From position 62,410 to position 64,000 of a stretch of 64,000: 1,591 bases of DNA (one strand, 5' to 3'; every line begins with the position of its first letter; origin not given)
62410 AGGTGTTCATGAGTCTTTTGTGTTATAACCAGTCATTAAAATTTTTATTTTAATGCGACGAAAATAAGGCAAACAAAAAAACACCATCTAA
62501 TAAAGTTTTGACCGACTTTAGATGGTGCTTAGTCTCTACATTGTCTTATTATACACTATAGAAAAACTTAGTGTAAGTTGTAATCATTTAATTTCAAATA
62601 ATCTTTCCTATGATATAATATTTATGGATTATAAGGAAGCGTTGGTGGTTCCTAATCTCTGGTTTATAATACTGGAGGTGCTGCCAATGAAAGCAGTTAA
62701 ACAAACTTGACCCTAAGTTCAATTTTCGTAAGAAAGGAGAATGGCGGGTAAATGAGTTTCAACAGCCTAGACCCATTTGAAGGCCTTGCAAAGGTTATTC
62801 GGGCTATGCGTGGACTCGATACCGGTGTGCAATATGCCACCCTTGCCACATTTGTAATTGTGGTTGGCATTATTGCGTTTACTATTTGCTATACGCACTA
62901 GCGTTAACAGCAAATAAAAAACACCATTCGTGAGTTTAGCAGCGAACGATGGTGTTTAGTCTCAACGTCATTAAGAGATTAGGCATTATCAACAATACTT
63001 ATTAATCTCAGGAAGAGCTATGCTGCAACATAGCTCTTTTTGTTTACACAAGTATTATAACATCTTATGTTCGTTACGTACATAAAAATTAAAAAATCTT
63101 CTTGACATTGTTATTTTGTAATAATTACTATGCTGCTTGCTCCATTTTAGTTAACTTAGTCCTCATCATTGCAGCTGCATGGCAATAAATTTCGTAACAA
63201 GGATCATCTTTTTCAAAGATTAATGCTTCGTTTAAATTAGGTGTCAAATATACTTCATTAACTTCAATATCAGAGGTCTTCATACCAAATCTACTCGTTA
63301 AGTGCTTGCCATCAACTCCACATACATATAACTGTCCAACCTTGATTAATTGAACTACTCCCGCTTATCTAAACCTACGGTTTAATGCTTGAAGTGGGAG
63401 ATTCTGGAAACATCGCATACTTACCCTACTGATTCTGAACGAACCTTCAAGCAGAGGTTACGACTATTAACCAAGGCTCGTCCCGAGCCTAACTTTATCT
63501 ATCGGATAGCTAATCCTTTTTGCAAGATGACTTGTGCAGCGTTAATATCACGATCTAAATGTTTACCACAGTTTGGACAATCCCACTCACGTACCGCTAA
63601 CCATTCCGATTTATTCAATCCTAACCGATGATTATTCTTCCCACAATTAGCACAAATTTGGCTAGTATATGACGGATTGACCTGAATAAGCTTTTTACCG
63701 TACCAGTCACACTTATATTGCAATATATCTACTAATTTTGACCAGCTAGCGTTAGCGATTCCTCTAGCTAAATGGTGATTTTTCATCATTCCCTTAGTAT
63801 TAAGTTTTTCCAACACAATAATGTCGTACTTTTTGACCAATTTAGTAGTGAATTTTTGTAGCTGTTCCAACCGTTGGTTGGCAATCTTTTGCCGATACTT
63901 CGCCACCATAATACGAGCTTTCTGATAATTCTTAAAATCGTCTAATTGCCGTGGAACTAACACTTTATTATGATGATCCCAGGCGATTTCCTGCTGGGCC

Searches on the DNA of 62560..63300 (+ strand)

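Call 25: search_dna_similar(query=window:62560-63300:+, collection=plasmids, mode=distant, max_rows=30)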
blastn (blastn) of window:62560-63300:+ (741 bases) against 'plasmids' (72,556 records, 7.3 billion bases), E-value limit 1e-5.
Records with a match: 5; places in all: 5; records where one place covers at least 80% of the query: 2.
Best place of each record, by identity: 90-95% 1; 80-90% 2; 60-80% 2.
By first word of the organism name: Limosilactobacillus 5.
By predicted mobility (MOB-suite, as given by PLSDB): non-mobilizable 5.
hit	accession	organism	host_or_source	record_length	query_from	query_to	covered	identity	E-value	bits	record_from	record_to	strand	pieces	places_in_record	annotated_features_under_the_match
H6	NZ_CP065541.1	Limosilactobacillus reuteri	Yak,cell culture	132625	1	640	86%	88.2%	0e+0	794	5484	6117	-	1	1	hypothetical protein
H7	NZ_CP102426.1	Limosilactobacillus reuteri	Homo sapiens,tissue samle,Breast milk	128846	50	741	86%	78.5%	2e-65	492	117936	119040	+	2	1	hypothetical protein (x2)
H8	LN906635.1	Limosilactobacillus reuteri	-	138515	564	741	24%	91.0%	3e-63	250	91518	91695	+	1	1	hypothetical protein predicted by prodigal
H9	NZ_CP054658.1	Limosilactobacillus reuteri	Sus scrofa domesticus,single organism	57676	454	533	11%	79.0%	7e-7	64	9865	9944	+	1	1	none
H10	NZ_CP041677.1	Limosilactobacillus reuteri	Peromyscus leucopus,Wholel organism ...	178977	454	504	7%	86.5%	9e-6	60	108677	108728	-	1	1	none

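Call 27: get_annotated_region(hit=H6, flank=1500)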
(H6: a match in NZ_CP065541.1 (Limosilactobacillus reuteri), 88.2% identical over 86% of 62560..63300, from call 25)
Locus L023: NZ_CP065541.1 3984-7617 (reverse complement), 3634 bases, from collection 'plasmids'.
description: Limosilactobacillus reuteri strain YLR001 plasmid unnamed1, complete sequence
organism: Limosilactobacillus reuteri (NCBI taxid 1598)
taxonomy: Bacteria; Bacillota; Bacilli; Lactobacillales; Lactobacillaceae; Limosilactobacillus; Limosilactobacillus reuteri
host: -; source: Yak,cell culture; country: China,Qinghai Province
typing (MOB-suite, as given by PLSDB): non-mobilizable; replicon rep_cluster_2483
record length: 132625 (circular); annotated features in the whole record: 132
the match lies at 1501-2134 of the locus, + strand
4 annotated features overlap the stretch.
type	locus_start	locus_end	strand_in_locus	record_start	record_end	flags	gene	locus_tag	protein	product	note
CDS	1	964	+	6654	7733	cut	-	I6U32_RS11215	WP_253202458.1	GGDEF domain-containing protein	-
CDS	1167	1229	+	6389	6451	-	-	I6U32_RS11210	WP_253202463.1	hypothetical protein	-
CDS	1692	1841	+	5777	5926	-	-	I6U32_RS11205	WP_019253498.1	hypothetical protein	-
CDS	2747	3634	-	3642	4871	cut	-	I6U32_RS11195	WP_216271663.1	MFS transporter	GO:0055085 - transmembrane transport [Evidence IEA]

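Call 28: get_annotated_region(hit=H7, flank=1500)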
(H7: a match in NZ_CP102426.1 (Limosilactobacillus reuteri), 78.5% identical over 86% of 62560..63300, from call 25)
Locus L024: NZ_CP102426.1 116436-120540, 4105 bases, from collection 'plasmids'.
description: Limosilactobacillus reuteri strain FN041 plasmid unnamed1, complete sequence
organism: Limosilactobacillus reuteri (NCBI taxid 1598)
taxonomy: Bacteria; Bacillota; Bacilli; Lactobacillales; Lactobacillaceae; Limosilactobacillus; Limosilactobacillus reuteri
host: -; source: Homo sapiens,tissue samle,Breast milk; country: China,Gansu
typing (MOB-suite, as given by PLSDB): non-mobilizable; replicon rep_cluster_2483
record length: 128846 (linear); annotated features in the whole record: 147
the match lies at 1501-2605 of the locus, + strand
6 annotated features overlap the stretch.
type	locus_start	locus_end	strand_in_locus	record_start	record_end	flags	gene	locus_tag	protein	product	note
CDS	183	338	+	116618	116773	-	-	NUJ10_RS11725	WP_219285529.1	hypothetical protein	-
CDS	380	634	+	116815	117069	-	-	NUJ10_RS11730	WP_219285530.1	hypothetical protein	-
CDS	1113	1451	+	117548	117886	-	-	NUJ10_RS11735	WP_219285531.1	hypothetical protein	-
CDS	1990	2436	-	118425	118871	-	-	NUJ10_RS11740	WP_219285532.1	hypothetical protein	-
CDS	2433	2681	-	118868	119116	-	-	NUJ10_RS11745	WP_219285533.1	hypothetical protein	-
CDS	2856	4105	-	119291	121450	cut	-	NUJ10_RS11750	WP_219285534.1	RNA ligase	-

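Call 29: get_annotated_region(hit=H9, flank=1500)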
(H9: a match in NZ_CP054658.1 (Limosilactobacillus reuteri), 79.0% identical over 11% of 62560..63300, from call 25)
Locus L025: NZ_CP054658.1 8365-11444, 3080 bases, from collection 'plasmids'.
description: Limosilactobacillus reuteri strain AN417 plasmid pAN417A, complete sequence
organism: Limosilactobacillus reuteri (NCBI taxid 1598)
taxonomy: Bacteria; Bacillota; Bacilli; Lactobacillales; Lactobacillaceae; Limosilactobacillus; Limosilactobacillus reuteri
host: -; source: Sus scrofa domesticus,single organism; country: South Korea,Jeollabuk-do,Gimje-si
typing (MOB-suite, as given by PLSDB): non-mobilizable; replicon rep_cluster_2483
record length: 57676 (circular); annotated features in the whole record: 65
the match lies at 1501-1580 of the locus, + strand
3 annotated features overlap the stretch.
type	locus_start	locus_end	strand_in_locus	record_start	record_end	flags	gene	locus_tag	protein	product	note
CDS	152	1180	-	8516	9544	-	-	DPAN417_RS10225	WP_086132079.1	SHOCT domain-containing protein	-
CDS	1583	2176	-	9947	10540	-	-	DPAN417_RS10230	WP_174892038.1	LysM domain-containing protein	-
CDS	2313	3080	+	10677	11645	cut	-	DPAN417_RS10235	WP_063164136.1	IS30 family transposase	-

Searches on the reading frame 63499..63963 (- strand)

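Call 76: search_protein_families(library=pfam, max_evalue=0.01, proteins=[window:63499-63963:-])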
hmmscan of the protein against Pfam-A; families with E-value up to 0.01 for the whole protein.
window:63499-63963:- (154 aa): 7 families
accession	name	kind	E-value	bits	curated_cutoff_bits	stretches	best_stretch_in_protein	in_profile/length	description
PF07282.18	Cas12f1-like_TNB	-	1.1e-25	90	26.3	1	74-146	1-60/60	Cas12f1-like, TNB domain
PF01385.25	OrfB_IS605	-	2.9e-09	37.6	30.5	1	6-62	63-119/120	Probable transposase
PF24460.1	DUF7575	-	0.00014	21.5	28.5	1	126-140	3-17/28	Domain of unknown function (DUF7575)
PF13248.11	Zn_ribbon_3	-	0.00037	20.3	27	0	129-139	5-15/26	zinc-ribbon domain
PF07754.17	HVO_2753_ZBP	-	0.0018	18.5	33.2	0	126-135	16-25/46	Small zinc finger protein HVO_2753-like, Zn-binding pocket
PF10058.14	Zn_ribbon_10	-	0.0048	17.1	24.2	0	103-134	24-52/54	ER junction formation factor lunapark, zinc ribbon finger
PF08882.16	Acetone_carb_G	-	0.009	16.7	21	0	100-139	53-89/113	Acetone carboxylase gamma subunit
